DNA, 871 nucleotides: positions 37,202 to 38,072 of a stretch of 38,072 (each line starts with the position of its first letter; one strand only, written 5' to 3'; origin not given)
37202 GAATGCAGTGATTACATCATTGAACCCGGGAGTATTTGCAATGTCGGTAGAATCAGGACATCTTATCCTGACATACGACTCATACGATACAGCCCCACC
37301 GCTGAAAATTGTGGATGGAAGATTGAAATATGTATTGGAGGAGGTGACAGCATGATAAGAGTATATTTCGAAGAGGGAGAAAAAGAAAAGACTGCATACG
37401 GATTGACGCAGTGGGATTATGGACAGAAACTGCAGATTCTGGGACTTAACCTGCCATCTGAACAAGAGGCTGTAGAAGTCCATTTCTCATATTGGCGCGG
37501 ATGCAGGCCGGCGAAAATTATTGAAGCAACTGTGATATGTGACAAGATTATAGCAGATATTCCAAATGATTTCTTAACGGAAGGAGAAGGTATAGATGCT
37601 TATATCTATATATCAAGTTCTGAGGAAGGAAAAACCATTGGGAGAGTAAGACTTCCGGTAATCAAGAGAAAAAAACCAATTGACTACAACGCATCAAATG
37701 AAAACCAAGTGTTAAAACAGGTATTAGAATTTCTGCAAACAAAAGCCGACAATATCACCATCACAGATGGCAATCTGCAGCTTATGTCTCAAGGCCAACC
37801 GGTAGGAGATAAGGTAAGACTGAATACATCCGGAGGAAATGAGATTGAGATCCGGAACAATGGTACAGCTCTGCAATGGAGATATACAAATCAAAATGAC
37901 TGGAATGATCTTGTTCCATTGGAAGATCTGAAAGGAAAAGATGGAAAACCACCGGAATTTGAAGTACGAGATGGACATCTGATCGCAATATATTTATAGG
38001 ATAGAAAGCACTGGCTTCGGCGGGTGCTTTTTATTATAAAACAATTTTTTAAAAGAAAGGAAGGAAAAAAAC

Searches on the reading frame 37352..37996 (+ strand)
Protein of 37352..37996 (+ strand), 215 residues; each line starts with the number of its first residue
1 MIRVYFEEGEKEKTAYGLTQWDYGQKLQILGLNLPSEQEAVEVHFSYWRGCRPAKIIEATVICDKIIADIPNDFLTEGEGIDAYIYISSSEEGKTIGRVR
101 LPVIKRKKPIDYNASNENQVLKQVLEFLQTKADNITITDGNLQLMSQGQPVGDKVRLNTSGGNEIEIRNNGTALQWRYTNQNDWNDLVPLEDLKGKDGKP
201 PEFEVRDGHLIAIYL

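Call 5: search_protein_families(library=pfam, proteins=[window:37352-37996:+], max_evalue=1)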
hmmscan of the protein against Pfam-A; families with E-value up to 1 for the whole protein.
window:37352-37996:+ (215 aa): 0 families
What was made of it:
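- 37352..37999 (+): Gene B, 215 aa. It has a BppU-like N-terminal beta-sandwich (aa 1-101), a helix (116-129) and beta-hairpin repeats. It has no collagen domain. No Pfam hit (call 5).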

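Call 6: search_protein_families(library=phrogs, proteins=[window:37352-37996:+], max_evalue=0.01)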
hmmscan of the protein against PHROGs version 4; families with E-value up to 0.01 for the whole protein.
window:37352-37996:+ (215 aa): 3 families
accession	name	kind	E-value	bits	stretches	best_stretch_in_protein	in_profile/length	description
phrog_16164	-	unknown function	2e-19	70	1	1-152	1-151/920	-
phrog_36335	-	unknown function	1.1e-06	29.5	1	145-192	30-75/165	-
phrog_19976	-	tail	0.00012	22.6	1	153-199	55-101/256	tail assembly protein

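Call 14: find_related_loci(query=window:37352-37996:+, collection=viral_contigs, flank=6000)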
Query window:37352-37996:+ (215 aa) in viral_contigs; peptide patterns used: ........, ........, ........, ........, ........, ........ (x = any residue, [..] = any of these).
38 stretches matched a pattern; 25 encode a relative of the query (tblastn E <= 1e-3); 25 distinct loci.
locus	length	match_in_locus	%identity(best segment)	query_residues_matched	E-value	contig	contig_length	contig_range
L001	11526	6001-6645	100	1-215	2e-145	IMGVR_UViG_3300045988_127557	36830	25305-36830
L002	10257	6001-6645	100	1-215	6e-145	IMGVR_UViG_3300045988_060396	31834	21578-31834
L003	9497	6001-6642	100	1-214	2e-144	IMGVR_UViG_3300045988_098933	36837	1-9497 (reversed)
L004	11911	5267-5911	99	1-215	2e-144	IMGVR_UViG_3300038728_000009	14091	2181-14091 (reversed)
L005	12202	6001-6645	99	1-215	2e-143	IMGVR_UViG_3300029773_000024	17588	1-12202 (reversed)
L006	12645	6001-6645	99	1-215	2e-143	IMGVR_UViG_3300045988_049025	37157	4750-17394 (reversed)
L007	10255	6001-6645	99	1-215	2e-143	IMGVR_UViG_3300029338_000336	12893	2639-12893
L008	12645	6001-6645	99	1-215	2e-143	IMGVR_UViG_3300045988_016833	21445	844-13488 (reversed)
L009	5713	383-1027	99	1-215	4e-144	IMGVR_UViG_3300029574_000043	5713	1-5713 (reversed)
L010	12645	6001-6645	99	1-215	2e-143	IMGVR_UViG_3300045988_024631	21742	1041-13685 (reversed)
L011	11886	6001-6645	99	1-215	5e-143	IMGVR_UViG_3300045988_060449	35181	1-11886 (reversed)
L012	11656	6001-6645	98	1-215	7e-143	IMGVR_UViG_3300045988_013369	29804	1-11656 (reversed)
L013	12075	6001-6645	98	1-215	2e-142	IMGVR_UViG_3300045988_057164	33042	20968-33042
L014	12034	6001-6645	98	1-215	2e-142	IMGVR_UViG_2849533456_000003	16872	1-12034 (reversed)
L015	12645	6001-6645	99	1-215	6e-142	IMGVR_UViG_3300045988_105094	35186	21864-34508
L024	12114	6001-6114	61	1-31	2e-7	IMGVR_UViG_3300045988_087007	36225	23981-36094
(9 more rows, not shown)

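Call 24: find_homologous_proteins(query=window:37352-37996:+, max_evalue=0.001)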
Query window:37352-37996:+ (215 aa): 90 proteins with E <= 0.001 among 192 candidates.
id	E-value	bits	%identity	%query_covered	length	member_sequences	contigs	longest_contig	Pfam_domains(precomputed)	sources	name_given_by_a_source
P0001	1.3e-139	481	99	100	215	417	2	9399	-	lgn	-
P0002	2.0e-93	330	97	72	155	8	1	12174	-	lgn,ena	-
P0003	7.8e-63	230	98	50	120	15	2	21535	-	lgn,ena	-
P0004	7.5e-60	220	48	100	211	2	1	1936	-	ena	-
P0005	1.8e-59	219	49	100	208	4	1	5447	-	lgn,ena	-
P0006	1.3e-58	216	48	100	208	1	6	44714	-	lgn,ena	-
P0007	1.7e-58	216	47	100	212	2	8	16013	-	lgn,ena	-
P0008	4.5e-58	214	48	100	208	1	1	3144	-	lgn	-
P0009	4.9e-58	214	48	100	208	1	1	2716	-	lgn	-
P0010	5.3e-58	214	50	99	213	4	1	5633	-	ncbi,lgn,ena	-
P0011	6.0e-58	214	47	100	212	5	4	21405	-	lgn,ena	-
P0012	6.3e-58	214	49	100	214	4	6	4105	-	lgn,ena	-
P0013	1.0e-57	213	53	92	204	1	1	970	-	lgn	-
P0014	1.2e-57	213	46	100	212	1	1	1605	-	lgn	-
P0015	1.3e-57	213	49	100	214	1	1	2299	-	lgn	-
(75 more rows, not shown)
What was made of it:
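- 37352..37999 (+): There are 84 full-length homologues of 33-50% identity (call 24).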

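Call 32: search_solved_structures(query=A2, max_evalue=1)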
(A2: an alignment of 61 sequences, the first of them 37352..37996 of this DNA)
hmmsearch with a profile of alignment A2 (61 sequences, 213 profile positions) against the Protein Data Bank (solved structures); distinct sequences matched with E-value up to 1: 8.
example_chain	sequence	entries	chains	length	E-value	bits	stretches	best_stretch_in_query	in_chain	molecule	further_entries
11iq_B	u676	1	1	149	0.49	12.9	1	132-167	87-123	Eukaryotic translation initiation factor 5A-1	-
7oyd_t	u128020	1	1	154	0.51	12.8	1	132-167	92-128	Eukaryotic translation initiation factor 5A-1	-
3cpf_A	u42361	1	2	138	0.62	12.5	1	132-167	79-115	Eukaryotic translation initiation factor 5A-1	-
5dlq_F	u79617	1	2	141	0.65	12.5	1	132-167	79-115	Eukaryotic translation initiation factor 5A-1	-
8g5z_5A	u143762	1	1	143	0.67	12.5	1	132-167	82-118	eIF5A1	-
8g5y_5A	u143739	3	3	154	0.76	12.3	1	132-167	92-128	eIF5A1 | Eukaryotic translation initiation factor 5A-1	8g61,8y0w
8a0e_E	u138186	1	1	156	0.78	12.2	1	132-167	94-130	Eukaryotic translation initiation factor 5A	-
2ll0_A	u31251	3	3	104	0.96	11.9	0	107-146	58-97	Uncharacterized protein | Zeta inhibitor protein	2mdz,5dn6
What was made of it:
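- Tried and rejected: A PDB sequence search with the B profile gave nothing meaningful; the best hit was eIF5A at E 0.49 (call 32).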

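Call 37: predict_structure(alignment_id=A2)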
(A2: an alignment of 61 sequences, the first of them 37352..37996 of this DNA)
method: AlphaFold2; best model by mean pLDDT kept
length: 215 residues; sequences in the alignment: 61
mean_pLDDT: 83.6   pTM: 0.52
mean pLDDT of the five models: 83.6, 83.2, 82.6, 81.6, 80.7
residues with pLDDT >= 90: 87; 70-90: 99; 50-70: 29; < 50: 0
segments of 3 or more residues with pLDDT < 50: none
pLDDT, mean of each block of 10 residues (from residue 1): 94 96 95 82 91 90 94 92 94 94 91 57 61 73 77 69 74 83 87 86 79 82
secondary structure, 60 per line:
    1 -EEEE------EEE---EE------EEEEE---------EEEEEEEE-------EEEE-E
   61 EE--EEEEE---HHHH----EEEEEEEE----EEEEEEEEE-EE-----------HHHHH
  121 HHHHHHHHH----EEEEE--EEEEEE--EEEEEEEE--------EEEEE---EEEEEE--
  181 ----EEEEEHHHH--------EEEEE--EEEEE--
elements in order: E2-5 E12-14 E26-30 E40-47 E55-58 E60-62 E65-69 H73-76 E81-88 E93-101 H116-129 E134-138 E141-146 E149-156 E165-169 E173-178 E185-189 H190-193 E202-206 E209-213
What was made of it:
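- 37352..37999 (+): AF2 pLDDT 83.6 (call 37).
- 37838..37948 (+): Complete three-strand unit inside B (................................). It is a contiguous version of the connector. Strands 165-169, 173-178 and 185-189 in the model (call 37).
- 37949..37993 (+): Terminal hairpin of B (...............), one residue before the stop. It lacks a third strand. Strands 202-206/209-213 (call 37).
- B's internal copy is modelled as a hairpin plus a third strand, whereas the terminal copy is a hairpin only (call 37).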

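Call 41: search_protein_families(library=pfam, proteins=[L024:7534-8520:+], max_evalue=0.001)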
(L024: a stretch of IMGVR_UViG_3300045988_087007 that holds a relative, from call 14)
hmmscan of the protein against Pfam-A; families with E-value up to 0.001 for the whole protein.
L024:7534-8520:+ (329 aa): 3 families
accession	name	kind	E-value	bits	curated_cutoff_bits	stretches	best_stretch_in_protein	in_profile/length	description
PF00589.27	Phage_integrase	-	3e-35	122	27.1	1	158-316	5-170/172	Phage integrase family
PF13495.12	Phage_int_SAM_4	-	8.2e-11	42.6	27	1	55-132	3-81/85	Phage integrase, N-terminal SAM-like domain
PF02899.23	Phage_int_SAM_1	-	4e-07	30.7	22.3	1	65-132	13-82/83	Phage integrase, N-terminal SAM-like domain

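Call 42: fold_search(model_id=the predicted structure, library=pdb)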
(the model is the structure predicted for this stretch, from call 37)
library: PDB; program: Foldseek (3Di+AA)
matches with E <= 10: 1952; with E <= 0.001: 9
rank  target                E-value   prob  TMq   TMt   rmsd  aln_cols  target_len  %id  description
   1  9m8o_P                4.0e-06  1.00  0.38  0.50   9.7       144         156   14  Cryo-EM structure of bacteriophage NF5 baseplate (released 2025-12-17)
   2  9m8o_Q                2.5e-05  1.00  0.33  0.44  11.2       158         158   11  Cryo-EM structure of bacteriophage NF5 baseplate (released 2025-12-17)
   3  6v8i_AN               4.3e-05  1.00  0.36  0.59   3.9       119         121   11  Composite atomic model of the Staphylococcus aureus phage 80alpha baseplate (released 2020-03-04)
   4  6v8i_AK               5.1e-05  1.00  0.36  0.41   9.1       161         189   14  Composite atomic model of the Staphylococcus aureus phage 80alpha baseplate (released 2020-03-04)
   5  6v8i_AJ               5.9e-05  1.00  0.32  0.40  10.4       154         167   10  Composite atomic model of the Staphylococcus aureus phage 80alpha baseplate (released 2020-03-04)
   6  6v8i_AM               1.9e-04  1.00  0.38  0.61   3.9       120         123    9  Composite atomic model of the Staphylococcus aureus phage 80alpha baseplate (released 2020-03-04)
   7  4v96_AK               2.0e-04  1.00  0.35  0.27  13.4       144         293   10  The structure of a 1.8 MDa viral genome injection device suggests alternative infection mechanisms (released 2014-07-09)
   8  4v96_AQ               2.1e-04  1.00  0.34  0.26  14.0       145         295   11  The structure of a 1.8 MDa viral genome injection device suggests alternative infection mechanisms (released 2014-07-09)
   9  4m8r_A                6.5e-04  0.99  0.26  0.16  13.6       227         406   10  Crystal structure of a DUF4784 family protein (BACCAC_01631) from Bacteroides caccae ATCC 43185 at 2.50 A resolution (released 2013-10-09)
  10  7wso_A                1.2e-03  1.00  0.27  0.39  19.8       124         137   11  Structure of a membrane protein G (released 2022-08-31)
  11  8gpu_O                1.8e-03  0.99  0.29  0.29  16.9       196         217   12  YFV_E_YD6Fab_prefusion (released 2022-11-02)
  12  8gtd_M                2.4e-03  1.00  0.32  0.38  17.9       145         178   10  Cryo-EM model of the marine siphophage vB_DshS-R4C portal-adaptor complex (released 2023-07-12)
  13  6d7g_D                3.0e-03  0.98  0.31  0.33  20.1       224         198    8  Structure of 5F3 TCR in complex with HLA-A2/MART-1 (released 2019-01-23)
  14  7wso_C                3.2e-03  0.99  0.26  0.36  12.9       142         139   10  Structure of a membrane protein G (released 2022-08-31)
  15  7w14_E                3.4e-03  0.99  0.26  0.38   7.0       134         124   10  Coxsackievirus B3 at pH7.4 (VP3-234E) incubation with coxsackievirus and adenovirus receptor for 20min (released 2022-01-19)
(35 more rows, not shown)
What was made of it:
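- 37352..37999 (+): Foldseek matches NF5, 80alpha and TP901-1 baseplate anchors, E 4e-6 to 2e-4 (call 42).
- On BppU-like baseplate anchor proteins (BppU, FibL, FibU): For B: 9m8o_P 4e-6, 6v8i_AN 4.3e-5, 4v96_AK 2e-4 (call 42).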

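Call 63: find_related_loci(query=A2, collection=genome_contigs, flank=5000)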
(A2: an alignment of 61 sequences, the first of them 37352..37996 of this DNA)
Query A2 (215 aa) in genome_contigs; peptide patterns used: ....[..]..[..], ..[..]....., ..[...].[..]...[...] (x = any residue, [..] = any of these).
114 stretches matched a pattern; 16 encode a relative of the query (tblastn E <= 1e-3); 15 distinct loci.
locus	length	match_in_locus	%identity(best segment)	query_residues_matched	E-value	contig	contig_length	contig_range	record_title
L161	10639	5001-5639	50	1-214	4e-63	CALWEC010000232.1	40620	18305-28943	MAG: uncultured Lachnospiraceae bacterium isolate E0_DP__bin71 genome assembly, contig: E0_DP__k127_3050362, whole genom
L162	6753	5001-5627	50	2-214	1e-59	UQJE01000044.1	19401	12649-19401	uncultured Blautia sp. isolate UMGS335 genome assembly, contig: NODE_471_length_19401_cov_3.15709, whole genome shotgun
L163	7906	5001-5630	48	1-214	4e-54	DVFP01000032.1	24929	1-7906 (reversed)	MAG TPA_asm: Candidatus Scybalocola faecavium isolate CHK196-3395 CHK196__C205950_L24929_ERR3414591, whole genome shotgu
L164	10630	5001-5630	41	1-214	2e-50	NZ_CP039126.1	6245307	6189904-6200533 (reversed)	Blautia producta strain DSM 2950 chromosome, complete genome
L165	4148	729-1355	40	1-214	3e-49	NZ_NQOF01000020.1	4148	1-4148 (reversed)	Blautia hominis strain KB1 KB1_contig22, whole genome shotgun sequence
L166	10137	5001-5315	48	114-214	1e-26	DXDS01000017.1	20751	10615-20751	MAG TPA_asm: Candidatus Blautia avistercoris isolate 5548 CHK77__C36985_L20751_SAMEA104467286, whole genome shotgun sequ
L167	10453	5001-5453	34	68-214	3e-24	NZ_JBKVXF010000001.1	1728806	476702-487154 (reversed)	MAG: Lacrimispora sp. isolate 40-1_86 NODE_4_length_1728806_cov_28.152574, whole genome shotgun sequence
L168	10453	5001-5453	34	68-214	2e-23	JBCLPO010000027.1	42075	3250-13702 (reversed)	Lachnospiraceae bacterium 54-53 voucher GPTB0138 scaffold27, whole genome shotgun sequence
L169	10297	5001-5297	40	120-214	2e-20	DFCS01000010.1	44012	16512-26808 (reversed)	MAG TPA_asm: Hungatella sp. UBA3048 UBA3048_contig_745, whole genome shotgun sequence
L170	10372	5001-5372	37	1-125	2e-19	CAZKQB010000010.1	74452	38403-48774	MAG TPA_asm: uncultured Oscillospiraceae bacterium isolate SRP313737_co1_176 genome assembly, contig: NODE_589_length_74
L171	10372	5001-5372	37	1-125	2e-19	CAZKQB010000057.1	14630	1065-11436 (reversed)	MAG TPA_asm: uncultured Oscillospiraceae bacterium isolate SRP313737_co1_176 genome assembly, contig: NODE_6313_length_1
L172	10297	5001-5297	37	120-214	8e-15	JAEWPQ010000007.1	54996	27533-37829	MAG: Bacillota bacterium isolate OH_SBrB_105 k127_92512, whole genome shotgun sequence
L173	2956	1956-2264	35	1-112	8e-12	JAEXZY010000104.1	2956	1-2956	MAG: Actinomycetes bacterium isolate OH_HDB_257 k127_50969, whole genome shotgun sequence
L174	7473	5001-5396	29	11-171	7e-11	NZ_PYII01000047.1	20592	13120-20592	Enterocloster lavalensis strain KCTC 15153 scaffold_46, whole genome shotgun sequence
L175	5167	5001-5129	50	1-46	5e-8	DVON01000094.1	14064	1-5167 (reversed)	MAG TPA_asm: Candidatus Pullilachnospira stercoravium isolate ChiBcec2-4451 ChiBcec2__C35300_L14064_SRR6323107, whole ge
